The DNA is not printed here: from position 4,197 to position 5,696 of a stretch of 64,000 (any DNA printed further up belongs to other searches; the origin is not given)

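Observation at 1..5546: Strand-split ebo cluster lacking eboD, with a divergently transcribed O-methyltransferase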

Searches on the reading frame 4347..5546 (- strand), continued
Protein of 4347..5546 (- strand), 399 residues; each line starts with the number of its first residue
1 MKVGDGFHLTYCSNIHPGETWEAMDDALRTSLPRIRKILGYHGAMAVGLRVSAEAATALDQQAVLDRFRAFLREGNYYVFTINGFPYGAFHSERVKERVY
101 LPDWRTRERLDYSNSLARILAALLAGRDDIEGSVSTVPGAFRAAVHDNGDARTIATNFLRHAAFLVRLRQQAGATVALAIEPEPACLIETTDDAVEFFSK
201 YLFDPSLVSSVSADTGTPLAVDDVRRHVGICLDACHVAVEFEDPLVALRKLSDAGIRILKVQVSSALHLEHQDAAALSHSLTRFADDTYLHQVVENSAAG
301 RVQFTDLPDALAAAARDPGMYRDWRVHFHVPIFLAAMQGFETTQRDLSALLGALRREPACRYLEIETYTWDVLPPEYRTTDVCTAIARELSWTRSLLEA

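Call 71: search_solved_structures(query=window:4347-5546:-, max_evalue=0.01)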
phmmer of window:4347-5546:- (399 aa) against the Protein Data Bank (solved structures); distinct sequences matched with E-value up to 0.01: 0.

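Call 72: list_cluster_members(proteins=[P0121, window:4347-5546:-, window:1392-2276:+, window:2273-3667:+])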
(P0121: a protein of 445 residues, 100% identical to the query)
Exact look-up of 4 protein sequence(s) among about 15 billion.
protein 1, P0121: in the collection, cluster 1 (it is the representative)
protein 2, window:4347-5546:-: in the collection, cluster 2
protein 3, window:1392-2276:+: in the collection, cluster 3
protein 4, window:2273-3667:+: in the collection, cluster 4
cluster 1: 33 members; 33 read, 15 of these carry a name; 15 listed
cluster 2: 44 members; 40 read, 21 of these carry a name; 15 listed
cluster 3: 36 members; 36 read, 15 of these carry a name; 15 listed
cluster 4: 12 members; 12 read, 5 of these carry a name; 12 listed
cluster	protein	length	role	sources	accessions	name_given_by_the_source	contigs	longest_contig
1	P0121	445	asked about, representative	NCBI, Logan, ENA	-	-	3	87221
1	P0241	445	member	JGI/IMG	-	hypothetical protein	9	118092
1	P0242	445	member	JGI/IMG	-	hypothetical protein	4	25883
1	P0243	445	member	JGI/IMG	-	hypothetical protein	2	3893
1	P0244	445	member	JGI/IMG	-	hypothetical protein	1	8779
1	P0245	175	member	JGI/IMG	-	hypothetical protein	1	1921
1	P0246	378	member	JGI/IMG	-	hypothetical protein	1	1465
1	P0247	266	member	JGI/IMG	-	hypothetical protein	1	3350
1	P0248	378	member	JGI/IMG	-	hypothetical protein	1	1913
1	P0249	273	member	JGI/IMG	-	hypothetical protein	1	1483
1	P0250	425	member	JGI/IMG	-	hypothetical protein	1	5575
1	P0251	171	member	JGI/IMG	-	hypothetical protein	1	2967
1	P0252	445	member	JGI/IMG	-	hypothetical protein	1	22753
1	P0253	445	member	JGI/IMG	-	hypothetical protein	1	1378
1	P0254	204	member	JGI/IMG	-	hypothetical protein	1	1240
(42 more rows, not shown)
